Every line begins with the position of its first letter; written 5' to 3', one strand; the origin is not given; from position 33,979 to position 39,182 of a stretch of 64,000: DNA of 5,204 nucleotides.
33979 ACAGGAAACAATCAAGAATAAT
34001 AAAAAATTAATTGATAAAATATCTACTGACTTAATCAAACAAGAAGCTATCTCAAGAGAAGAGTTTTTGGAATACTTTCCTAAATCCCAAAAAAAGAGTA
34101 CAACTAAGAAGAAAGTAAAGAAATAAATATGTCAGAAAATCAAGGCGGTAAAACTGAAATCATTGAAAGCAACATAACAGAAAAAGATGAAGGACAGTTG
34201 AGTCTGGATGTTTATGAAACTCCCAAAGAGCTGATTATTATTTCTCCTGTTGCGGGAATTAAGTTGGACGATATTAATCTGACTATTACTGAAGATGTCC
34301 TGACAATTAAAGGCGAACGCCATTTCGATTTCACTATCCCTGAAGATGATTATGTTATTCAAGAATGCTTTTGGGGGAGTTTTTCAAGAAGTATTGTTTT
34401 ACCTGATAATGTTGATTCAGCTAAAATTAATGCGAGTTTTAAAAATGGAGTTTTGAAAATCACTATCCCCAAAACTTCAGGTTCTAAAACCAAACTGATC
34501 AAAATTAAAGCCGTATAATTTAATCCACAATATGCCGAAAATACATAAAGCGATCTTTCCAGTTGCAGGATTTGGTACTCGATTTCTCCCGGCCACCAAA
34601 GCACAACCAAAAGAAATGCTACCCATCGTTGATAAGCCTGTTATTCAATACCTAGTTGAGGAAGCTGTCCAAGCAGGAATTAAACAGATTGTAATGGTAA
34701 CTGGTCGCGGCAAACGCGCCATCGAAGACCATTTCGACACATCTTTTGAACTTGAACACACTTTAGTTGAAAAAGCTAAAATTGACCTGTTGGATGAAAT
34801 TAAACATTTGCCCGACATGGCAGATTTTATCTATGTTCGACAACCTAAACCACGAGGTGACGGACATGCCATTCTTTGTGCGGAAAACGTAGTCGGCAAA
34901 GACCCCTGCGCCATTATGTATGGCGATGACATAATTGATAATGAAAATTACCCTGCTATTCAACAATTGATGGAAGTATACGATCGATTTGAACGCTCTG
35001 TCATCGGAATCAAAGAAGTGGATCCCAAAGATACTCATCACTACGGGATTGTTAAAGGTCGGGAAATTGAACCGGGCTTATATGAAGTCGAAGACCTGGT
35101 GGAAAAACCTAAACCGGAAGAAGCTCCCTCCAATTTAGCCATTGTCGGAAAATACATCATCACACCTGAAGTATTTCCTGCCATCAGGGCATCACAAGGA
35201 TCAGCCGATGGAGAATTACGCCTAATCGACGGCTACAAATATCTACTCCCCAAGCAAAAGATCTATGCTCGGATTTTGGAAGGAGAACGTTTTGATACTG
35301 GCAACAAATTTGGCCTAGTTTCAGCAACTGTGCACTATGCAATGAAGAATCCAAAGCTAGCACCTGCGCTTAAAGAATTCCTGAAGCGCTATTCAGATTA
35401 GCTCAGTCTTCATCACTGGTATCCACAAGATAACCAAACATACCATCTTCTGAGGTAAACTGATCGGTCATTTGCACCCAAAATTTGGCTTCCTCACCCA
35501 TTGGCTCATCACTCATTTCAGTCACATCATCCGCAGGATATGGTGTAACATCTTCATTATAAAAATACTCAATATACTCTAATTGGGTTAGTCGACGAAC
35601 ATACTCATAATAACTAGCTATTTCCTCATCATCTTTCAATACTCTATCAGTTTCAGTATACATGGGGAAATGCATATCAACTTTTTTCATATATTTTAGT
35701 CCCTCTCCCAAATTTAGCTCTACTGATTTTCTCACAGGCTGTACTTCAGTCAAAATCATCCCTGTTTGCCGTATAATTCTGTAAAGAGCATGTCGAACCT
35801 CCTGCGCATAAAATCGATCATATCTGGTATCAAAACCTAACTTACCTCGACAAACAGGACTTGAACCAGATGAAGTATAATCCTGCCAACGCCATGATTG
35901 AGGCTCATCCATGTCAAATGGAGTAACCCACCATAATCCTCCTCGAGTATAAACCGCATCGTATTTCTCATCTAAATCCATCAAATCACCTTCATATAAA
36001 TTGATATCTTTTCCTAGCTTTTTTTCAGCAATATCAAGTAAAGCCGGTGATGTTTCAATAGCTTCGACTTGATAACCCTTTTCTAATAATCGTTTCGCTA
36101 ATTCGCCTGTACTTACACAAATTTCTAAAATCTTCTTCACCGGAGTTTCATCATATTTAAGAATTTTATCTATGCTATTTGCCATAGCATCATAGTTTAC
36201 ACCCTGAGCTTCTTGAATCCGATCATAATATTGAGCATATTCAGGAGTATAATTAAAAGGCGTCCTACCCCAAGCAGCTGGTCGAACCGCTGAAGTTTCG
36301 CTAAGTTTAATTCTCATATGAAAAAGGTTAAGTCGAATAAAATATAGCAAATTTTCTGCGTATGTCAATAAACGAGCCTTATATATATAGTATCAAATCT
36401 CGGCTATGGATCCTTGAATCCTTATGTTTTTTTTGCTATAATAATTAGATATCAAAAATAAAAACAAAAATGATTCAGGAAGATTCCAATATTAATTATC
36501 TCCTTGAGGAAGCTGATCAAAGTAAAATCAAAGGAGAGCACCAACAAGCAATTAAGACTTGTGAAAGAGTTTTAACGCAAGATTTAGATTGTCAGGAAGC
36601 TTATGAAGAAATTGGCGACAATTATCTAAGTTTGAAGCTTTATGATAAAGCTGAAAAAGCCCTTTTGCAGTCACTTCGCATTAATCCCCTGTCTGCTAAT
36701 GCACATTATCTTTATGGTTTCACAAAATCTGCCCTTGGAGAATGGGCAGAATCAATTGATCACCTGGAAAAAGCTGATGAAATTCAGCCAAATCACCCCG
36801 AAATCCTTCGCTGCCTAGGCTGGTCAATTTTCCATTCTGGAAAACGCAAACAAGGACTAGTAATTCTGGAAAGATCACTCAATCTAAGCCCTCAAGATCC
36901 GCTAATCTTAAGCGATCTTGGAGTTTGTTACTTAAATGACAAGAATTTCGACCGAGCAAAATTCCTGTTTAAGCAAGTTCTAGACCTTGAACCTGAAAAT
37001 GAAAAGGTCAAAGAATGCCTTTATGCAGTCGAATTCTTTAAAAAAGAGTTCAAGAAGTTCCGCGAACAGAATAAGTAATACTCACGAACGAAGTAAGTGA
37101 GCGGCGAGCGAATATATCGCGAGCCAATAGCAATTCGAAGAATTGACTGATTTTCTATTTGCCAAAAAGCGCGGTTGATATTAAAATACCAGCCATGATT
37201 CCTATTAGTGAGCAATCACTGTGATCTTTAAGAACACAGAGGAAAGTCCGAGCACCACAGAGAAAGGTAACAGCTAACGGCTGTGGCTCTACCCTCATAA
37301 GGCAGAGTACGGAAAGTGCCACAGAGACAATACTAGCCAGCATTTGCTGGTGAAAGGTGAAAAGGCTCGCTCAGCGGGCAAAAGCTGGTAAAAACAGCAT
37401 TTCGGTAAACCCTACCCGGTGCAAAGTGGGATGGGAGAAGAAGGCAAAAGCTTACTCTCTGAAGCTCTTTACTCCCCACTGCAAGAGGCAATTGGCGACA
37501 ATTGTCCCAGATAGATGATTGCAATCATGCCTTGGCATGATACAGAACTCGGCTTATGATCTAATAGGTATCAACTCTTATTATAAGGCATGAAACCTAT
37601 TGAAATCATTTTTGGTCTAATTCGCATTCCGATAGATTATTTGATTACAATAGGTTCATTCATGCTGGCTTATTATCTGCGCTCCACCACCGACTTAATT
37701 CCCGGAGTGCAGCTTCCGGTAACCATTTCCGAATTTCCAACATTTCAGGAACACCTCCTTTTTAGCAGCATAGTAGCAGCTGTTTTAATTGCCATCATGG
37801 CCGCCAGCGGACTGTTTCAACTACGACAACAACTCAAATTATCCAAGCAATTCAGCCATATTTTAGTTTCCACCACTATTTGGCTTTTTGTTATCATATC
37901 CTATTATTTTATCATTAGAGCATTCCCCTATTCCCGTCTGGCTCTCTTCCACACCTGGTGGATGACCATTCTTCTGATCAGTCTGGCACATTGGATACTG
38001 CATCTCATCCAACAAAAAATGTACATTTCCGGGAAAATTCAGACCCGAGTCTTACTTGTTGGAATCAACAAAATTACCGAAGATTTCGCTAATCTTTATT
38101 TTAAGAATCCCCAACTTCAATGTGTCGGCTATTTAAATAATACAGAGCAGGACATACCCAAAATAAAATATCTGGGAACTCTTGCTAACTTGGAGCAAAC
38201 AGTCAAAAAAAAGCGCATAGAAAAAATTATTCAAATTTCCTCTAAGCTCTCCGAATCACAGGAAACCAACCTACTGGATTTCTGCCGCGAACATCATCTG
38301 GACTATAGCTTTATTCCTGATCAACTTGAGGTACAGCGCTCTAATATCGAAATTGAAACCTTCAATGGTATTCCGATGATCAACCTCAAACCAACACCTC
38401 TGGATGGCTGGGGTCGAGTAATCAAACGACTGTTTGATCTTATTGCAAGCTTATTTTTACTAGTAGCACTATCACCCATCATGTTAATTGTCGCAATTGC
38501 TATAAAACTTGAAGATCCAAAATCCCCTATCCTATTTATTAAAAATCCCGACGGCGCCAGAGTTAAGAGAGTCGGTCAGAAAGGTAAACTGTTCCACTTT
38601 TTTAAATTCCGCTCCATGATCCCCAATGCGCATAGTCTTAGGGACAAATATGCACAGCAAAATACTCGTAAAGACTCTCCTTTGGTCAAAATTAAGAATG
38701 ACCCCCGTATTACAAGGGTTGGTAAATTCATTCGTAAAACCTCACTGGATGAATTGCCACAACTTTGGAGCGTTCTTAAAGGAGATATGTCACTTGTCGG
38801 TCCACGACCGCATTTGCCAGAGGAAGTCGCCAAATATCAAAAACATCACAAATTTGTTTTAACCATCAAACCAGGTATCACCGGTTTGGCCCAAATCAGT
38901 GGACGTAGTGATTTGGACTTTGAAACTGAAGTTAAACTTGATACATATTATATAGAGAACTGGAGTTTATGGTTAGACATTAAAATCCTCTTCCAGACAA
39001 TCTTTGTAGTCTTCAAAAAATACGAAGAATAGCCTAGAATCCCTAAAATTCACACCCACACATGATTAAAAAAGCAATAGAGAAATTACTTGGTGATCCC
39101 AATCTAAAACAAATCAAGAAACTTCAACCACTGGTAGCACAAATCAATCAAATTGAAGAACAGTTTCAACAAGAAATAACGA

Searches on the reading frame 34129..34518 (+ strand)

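Call 7: search_protein_families(library=pfam, proteins=[window:34129-34518:+], max_evalue=0.01)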
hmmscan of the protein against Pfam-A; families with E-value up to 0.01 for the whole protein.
window:34129-34518:+ (129 aa): 2 families
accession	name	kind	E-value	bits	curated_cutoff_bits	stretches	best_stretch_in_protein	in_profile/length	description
PF00011.27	HSP20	-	1.1e-19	70.8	20.8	1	31-126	5-101/102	Hsp20/alpha crystallin family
PF17886.7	ArsA_HSP20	-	2.7e-06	27.3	22.5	1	42-112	11-62/63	HSP20-like domain found in ArsA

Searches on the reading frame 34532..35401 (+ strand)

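Call 7: search_protein_families(library=pfam, proteins=[window:34532-35401:+], max_evalue=0.01)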
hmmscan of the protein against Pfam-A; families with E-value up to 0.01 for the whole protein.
window:34532-35401:+ (289 aa): 2 families
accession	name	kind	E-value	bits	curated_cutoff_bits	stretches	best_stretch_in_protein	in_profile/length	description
PF00483.29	NTP_transferase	-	4.7e-27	95.6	21.2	1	11-269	6-242/245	Nucleotidyl transferase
PF12804.13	NTP_transf_3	-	0.00012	22.8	27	1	11-67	5-54/160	MobA-like NTP transferase domain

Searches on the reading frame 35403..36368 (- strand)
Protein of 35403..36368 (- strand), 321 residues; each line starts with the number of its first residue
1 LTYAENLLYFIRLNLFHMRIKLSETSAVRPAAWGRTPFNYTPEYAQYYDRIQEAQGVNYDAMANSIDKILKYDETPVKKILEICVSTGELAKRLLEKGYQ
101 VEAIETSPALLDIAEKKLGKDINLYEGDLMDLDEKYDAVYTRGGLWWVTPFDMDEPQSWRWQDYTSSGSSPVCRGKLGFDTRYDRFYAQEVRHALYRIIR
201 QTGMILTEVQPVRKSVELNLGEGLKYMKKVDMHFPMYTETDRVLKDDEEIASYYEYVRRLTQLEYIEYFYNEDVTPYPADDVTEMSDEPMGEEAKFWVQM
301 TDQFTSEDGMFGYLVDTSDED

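Call 7: search_protein_families(library=pfam, proteins=[window:35403-36368:-], max_evalue=0.01)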
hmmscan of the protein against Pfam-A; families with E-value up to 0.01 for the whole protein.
window:35403-36368:- (321 aa): 4 families
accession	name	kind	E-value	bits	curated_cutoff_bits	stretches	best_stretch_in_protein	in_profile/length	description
PF13649.12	Methyltransf_25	-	6.2e-08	33.7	27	1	80-153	1-82/97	Methyltransferase domain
PF08241.18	Methyltransf_11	-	7.9e-06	26.9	21.2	1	81-149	1-74/95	Methyltransferase domain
PF13489.12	Methyltransf_23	-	0.001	19.3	27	1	61-145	8-91/164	Methyltransferase domain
PF00398.26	RrnaAD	-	0.0031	17.1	24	1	56-136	9-92/263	Ribosomal RNA adenine dimethylase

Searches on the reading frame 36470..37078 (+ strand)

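Call 7: search_protein_families(library=pfam, proteins=[window:36470-37078:+], max_evalue=0.01)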
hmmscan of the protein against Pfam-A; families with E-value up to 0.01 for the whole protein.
window:36470-37078:+ (202 aa): 17 families
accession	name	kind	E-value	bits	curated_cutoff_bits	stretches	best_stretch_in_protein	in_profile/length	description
PF07719.23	TPR_2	-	5.3e-22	76.5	27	2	145-177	2-34/34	Tetratricopeptide repeat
PF14559.12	TPR_19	-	2.2e-17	63.5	25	2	123-181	4-62/68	Tetratricopeptide repeat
PF13181.12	TPR_8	-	2.7e-17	61.8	25.7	2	43-73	2-32/34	Tetratricopeptide repeat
PF00515.34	TPR_1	-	2.1e-15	56.2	27.8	1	146-177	3-34/34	Tetratricopeptide repeat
PF13428.12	TPR_14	-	1.5e-14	53.5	23.5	1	77-117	2-42/44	Tetratricopeptide repeat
PF13424.12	TPR_12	-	7.3e-13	49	30.1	1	75-116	2-48/77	Tetratricopeptide repeat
PF13431.12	TPR_17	-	1e-12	47.6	24.4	2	65-96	2-33/34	Tetratricopeptide repeat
PF13414.12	TPR_11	-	2.5e-12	46.7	26.8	1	88-117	6-35/42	TPR repeat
PF12895.13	ANAPC3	-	7.4e-12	45.8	27.2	1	23-102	4-82/82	Anaphase-promoting complex, cyclosome, subunit 3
PF13174.12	TPR_6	-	3.8e-09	37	26.3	0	150-176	6-32/33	Tetratricopeptide repeat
PF13371.12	TPR_9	-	1.3e-08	35.1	35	1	127-180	12-65/73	Tetratricopeptide repeat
PF13432.12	TPR_16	-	6.1e-08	33.4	32.7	2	48-110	3-65/65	Tetratricopeptide repeat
PF13176.12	TPR_7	-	3.5e-07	30.2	27.9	0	19-43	11-34/36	Tetratricopeptide repeat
PF23914.1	TPR_CcmH_CycH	-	1.3e-06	28.7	42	1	64-179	38-156/158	Cytochrome c-type biogenesis protein H TPR domain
PF25063.1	ARM_TT21_C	-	3.7e-05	24.1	35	0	49-142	102-196/209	Tetratricopeptide repeat protein 21 C-terminal ARM domain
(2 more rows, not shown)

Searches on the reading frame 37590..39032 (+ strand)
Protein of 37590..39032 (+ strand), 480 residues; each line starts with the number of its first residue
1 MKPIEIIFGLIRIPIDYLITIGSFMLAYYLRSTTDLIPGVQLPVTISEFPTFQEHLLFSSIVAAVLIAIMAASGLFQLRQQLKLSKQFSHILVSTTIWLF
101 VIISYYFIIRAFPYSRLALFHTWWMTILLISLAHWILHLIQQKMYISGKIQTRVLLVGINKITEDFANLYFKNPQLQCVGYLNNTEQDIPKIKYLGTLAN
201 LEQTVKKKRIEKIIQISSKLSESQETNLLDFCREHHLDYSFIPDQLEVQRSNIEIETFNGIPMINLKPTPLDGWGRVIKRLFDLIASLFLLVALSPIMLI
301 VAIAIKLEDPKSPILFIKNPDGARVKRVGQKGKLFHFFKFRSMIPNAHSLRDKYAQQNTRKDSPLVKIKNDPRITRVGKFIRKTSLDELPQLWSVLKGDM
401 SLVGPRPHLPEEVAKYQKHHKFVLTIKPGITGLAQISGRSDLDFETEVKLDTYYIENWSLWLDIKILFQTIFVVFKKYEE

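Call 7: search_protein_families(library=pfam, proteins=[window:37590-39032:+], max_evalue=0.01)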
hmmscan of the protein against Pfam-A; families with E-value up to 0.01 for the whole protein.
window:37590-39032:+ (480 aa): 2 families
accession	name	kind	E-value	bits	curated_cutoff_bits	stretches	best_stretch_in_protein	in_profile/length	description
PF02397.22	Bac_transf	-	5e-68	228.6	27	1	279-476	1-179/179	Bacterial sugar transferase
PF13727.12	CoA_binding_3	-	2.2e-06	28.3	25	1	72-214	2-146/175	CoA-binding domain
